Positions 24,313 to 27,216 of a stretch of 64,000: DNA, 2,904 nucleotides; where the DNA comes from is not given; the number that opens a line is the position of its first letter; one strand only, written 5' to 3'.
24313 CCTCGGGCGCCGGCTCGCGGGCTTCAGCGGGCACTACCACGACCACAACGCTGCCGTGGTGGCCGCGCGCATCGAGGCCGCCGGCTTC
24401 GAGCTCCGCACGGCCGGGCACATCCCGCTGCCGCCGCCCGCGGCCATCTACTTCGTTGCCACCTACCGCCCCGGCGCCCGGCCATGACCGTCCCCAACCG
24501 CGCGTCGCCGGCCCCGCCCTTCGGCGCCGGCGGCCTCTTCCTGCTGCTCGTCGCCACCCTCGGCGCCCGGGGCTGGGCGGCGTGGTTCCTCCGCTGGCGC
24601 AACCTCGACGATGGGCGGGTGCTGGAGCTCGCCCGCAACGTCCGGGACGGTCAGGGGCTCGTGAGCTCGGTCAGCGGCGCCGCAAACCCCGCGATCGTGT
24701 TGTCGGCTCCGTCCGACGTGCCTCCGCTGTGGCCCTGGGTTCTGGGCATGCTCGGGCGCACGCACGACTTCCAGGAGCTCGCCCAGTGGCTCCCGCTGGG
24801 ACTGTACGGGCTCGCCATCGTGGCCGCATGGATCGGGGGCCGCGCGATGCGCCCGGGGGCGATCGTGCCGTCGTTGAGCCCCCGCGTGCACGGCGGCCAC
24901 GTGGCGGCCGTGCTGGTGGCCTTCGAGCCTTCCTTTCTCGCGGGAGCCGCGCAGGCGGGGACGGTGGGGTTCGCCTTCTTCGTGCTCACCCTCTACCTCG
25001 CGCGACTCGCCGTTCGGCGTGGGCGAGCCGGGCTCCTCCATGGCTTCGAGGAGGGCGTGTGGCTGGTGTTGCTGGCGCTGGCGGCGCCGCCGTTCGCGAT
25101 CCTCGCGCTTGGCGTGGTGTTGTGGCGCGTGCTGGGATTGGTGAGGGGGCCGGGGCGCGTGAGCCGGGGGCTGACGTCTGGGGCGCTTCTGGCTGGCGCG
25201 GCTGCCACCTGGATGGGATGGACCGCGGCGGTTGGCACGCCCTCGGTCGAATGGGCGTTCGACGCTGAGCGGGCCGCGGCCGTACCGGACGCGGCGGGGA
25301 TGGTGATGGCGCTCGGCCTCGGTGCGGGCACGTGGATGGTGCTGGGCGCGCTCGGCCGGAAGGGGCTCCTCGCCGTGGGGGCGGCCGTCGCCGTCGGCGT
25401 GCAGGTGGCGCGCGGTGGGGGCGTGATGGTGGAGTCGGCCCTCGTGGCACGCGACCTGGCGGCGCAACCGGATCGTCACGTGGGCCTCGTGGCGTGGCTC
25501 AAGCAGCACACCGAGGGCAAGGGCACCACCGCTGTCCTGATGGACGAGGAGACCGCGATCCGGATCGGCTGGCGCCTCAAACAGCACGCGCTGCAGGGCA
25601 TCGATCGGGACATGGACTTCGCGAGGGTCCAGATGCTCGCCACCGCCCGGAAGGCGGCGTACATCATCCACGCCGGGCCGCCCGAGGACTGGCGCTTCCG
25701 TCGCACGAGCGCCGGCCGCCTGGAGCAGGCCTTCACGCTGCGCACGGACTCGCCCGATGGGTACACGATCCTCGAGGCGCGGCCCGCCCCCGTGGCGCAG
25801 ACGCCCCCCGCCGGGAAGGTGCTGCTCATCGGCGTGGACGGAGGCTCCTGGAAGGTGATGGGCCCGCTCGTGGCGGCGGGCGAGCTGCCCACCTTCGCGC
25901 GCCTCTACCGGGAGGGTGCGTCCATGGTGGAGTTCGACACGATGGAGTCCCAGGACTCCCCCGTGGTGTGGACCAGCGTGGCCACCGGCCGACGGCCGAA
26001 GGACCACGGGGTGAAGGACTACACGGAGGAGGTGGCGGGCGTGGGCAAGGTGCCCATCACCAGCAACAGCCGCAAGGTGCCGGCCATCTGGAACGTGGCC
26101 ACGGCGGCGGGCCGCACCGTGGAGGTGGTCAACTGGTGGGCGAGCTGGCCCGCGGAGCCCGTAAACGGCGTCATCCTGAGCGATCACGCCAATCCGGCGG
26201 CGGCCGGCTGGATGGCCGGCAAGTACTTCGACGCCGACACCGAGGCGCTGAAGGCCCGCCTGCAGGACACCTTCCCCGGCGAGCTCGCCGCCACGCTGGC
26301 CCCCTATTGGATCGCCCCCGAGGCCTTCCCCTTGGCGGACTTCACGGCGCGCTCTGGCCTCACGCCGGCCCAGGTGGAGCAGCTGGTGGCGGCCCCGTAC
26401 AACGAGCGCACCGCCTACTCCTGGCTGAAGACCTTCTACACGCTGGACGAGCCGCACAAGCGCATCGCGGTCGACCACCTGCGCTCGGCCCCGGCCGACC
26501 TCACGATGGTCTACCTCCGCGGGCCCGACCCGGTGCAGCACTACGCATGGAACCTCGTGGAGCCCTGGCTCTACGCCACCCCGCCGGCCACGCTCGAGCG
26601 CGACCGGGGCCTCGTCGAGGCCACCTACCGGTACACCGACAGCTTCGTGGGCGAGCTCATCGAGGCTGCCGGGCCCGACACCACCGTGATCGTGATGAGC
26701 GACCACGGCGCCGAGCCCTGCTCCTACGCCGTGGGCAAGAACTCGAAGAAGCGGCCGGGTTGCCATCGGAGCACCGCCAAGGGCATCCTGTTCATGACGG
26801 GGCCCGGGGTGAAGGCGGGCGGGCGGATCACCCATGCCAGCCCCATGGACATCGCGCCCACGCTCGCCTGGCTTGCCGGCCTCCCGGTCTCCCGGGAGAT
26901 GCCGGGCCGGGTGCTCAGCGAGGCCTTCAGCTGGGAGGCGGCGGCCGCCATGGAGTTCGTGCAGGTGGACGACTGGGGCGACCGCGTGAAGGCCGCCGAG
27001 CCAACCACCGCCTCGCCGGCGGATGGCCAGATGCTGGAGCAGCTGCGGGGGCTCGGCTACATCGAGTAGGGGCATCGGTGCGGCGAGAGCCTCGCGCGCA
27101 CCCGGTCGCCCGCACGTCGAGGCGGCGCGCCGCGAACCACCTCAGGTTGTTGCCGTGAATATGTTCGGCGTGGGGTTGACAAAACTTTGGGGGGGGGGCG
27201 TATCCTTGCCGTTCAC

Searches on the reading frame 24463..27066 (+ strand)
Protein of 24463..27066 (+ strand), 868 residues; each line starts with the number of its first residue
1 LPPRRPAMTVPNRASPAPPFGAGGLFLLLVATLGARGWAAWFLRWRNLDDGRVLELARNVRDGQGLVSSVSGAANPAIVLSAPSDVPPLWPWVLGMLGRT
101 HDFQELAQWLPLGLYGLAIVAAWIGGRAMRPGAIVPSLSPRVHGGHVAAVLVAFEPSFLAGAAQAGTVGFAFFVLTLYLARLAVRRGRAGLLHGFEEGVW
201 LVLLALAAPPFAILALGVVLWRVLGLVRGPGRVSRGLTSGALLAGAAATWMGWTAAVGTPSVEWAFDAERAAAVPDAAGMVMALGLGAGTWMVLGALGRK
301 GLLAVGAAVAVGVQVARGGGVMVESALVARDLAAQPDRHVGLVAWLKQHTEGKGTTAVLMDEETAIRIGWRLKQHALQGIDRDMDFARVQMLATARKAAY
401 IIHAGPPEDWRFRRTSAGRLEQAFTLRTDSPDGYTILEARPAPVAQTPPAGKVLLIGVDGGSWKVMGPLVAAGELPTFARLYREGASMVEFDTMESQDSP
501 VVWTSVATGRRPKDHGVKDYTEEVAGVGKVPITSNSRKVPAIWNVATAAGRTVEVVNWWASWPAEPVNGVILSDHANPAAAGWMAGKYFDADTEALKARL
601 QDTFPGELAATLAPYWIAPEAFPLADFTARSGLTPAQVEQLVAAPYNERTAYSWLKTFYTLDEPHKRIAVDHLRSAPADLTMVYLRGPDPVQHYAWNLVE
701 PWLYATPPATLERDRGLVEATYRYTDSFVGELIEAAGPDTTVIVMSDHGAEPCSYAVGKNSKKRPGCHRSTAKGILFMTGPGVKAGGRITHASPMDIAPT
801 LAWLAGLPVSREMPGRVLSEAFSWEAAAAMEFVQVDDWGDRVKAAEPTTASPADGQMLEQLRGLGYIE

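Call 5: search_protein_families(library=pfam, proteins=[window:24463-27066:+], max_evalue=1)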
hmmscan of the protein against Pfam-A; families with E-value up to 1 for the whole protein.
window:24463-27066:+ (868 aa): 3 families
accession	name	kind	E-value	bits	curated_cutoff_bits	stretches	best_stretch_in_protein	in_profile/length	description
PF01663.27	Phosphodiest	-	1.4e-26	94.4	23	1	453-756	1-229/342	Type I phosphodiesterase / nucleotide pyrophosphatase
PF00884.28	Sulfatase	-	5.9e-06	26.2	25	1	720-806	208-300/301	Sulfatase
PF01676.23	Metalloenzyme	-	0.21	11.5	24.3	1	724-752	175-204/252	Metalloenzyme superfamily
